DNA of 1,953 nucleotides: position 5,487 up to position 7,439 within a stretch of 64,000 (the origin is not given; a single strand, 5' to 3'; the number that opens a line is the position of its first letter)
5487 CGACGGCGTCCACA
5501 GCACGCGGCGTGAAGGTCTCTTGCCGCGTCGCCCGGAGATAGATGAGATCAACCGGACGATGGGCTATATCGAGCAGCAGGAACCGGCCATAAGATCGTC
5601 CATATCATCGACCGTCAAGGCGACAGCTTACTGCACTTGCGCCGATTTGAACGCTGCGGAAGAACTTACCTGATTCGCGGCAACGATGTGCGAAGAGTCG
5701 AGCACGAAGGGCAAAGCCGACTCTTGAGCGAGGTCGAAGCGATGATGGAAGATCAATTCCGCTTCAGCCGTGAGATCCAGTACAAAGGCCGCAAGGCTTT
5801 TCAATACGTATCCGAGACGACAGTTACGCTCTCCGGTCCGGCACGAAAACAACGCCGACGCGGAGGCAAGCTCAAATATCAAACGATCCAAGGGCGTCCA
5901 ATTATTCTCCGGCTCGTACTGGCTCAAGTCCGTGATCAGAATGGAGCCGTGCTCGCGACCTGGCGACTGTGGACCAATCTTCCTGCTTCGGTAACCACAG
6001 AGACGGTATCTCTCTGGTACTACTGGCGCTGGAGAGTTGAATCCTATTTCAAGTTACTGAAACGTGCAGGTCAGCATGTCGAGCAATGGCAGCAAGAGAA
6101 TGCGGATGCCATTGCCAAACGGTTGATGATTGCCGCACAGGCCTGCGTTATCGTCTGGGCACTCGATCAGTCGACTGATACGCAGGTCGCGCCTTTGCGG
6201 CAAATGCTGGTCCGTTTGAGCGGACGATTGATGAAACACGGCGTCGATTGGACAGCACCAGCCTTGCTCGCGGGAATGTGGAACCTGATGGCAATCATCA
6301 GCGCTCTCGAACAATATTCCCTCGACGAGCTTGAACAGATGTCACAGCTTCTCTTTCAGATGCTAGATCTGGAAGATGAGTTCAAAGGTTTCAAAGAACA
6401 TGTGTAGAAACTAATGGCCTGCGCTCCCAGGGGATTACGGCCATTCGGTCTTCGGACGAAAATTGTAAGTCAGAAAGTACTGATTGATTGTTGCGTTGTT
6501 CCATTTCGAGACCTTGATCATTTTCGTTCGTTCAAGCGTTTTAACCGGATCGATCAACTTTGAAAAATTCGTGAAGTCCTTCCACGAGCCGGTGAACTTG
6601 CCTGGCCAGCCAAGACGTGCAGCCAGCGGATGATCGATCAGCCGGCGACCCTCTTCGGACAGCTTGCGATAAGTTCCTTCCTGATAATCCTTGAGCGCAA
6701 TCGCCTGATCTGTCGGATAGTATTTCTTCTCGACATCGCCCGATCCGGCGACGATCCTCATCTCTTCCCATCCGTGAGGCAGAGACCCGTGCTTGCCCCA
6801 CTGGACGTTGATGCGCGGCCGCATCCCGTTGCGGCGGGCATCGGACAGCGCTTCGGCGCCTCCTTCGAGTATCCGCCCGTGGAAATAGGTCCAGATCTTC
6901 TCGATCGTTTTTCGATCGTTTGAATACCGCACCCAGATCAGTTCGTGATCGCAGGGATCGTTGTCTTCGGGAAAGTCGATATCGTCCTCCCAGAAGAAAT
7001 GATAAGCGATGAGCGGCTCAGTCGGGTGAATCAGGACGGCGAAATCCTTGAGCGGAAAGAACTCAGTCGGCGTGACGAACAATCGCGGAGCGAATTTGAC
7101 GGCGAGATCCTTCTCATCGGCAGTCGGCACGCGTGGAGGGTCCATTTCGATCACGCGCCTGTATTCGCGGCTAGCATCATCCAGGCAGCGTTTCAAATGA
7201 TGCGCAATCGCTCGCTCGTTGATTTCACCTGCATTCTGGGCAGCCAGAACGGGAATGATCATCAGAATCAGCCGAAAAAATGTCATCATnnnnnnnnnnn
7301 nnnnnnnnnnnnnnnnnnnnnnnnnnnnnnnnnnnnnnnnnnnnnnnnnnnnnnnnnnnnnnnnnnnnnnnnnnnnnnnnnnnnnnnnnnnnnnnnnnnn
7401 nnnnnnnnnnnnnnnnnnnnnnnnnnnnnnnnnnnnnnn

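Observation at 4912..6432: IS4-family insertion sequence inserted precisely into a REP/MITE-like palindromic element, with its transposase split by a frameshift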

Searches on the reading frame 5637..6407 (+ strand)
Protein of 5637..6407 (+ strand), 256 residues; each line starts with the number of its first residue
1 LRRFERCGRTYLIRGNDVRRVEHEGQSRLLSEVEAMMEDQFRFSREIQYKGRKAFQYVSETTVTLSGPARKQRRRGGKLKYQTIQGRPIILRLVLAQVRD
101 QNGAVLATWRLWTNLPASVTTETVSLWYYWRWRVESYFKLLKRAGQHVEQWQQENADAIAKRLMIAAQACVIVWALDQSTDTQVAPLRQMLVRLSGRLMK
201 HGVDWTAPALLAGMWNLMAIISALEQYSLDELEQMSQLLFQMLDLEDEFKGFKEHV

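Call 7: search_protein_families(library=pfam, proteins=[window:5637-6407:+], max_evalue=0.01)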
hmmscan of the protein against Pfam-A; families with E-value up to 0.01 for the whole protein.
window:5637-6407:+ (256 aa): 1 family
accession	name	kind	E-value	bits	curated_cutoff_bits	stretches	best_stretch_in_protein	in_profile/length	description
PF01609.27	DDE_Tnp_1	-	0.0021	18.3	23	1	78-167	139-195/200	Transposase DDE domain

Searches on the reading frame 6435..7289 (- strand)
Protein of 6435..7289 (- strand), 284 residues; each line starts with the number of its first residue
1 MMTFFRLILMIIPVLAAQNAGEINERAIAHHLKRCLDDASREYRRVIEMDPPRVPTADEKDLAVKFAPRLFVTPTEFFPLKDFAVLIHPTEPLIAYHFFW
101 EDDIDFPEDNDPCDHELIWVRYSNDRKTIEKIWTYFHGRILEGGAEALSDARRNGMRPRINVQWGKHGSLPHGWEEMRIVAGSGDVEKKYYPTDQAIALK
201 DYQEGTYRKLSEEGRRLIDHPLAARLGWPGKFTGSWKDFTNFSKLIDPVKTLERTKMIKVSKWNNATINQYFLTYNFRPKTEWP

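Call 7: search_protein_families(library=pfam, proteins=[window:6435-7289:-], max_evalue=0.01)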
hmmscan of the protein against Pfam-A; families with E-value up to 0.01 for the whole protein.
window:6435-7289:- (284 aa): 0 families

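Call 53: find_encoding_contigs(protein=window:6435-7289:-, flank=4000, max_places=8)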
Protein window:6435-7289:- (284 aa): no gene with exactly this product is on record in the collection.

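Call 55: find_homologous_proteins(query=window:6435-7289:-, max_evalue=1e-20)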
Query window:6435-7289:- (284 aa): 575 proteins with E <= 1e-20 among 1075 candidates; the best 120 are listed.
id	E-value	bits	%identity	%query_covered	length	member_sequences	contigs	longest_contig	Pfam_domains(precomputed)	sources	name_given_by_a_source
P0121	4.4e-187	639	94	100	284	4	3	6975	-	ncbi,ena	-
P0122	4.9e-135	468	68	98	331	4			-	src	-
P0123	6.2e-134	464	70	93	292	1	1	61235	-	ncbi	-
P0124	9.0e-134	464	68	100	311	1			-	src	-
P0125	1.1e-133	463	69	92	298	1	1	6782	-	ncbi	-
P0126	1.2e-133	463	70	98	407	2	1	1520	-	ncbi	ncbi:MAG: hypothetical protein ACREEM_56620, partial [Blastocatellia bacterium]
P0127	1.3e-133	463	67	97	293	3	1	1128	-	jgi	-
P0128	2.2e-133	462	66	100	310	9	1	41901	-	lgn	-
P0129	6.5e-133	461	66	100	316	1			-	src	-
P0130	3.8e-132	458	69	94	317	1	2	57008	-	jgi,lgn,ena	-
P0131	3.9e-132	458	69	95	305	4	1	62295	-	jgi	-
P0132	7.1e-132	457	66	100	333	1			-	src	-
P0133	8.4e-132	457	70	92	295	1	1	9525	-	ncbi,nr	ncbi:MAG: hypothetical protein L0220_35080 [Acidobacteria bacterium]|nr:hypothetical protein [Acidob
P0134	3.5e-131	455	69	94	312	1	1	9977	-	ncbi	-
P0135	5.3e-131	455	67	94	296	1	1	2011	-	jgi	jgi:hypothetical protein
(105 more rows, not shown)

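Call 56: find_encoding_contigs(protein=P0121, flank=5000, max_places=6)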
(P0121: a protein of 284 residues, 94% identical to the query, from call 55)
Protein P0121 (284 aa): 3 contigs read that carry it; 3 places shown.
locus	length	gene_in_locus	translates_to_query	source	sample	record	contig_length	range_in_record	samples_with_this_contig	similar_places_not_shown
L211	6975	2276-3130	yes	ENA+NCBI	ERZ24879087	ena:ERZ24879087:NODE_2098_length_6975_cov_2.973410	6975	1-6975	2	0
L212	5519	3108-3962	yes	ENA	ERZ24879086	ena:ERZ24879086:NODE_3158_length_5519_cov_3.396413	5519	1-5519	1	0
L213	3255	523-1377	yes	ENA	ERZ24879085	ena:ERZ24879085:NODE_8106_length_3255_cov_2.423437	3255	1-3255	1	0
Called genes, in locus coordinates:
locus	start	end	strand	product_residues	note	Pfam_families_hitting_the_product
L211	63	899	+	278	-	PF05153:MIOX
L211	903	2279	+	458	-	PF02056:Glyco_hydro_4, PF11975:Glyco_hydro_4C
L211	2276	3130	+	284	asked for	-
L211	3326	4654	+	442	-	PF04734:Ceramidase_alk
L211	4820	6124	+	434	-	-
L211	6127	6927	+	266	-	PF02274:ADI (weak), PF19420:DDAH_eukar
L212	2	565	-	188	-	?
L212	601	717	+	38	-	-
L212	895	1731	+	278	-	PF05153:MIOX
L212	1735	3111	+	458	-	PF02056:Glyco_hydro_4, PF11975:Glyco_hydro_4C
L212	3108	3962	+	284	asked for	-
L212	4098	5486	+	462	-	PF04734:Ceramidase_alk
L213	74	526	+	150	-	PF11975:Glyco_hydro_4C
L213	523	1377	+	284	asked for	-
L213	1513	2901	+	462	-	PF04734:Ceramidase_alk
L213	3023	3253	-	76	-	?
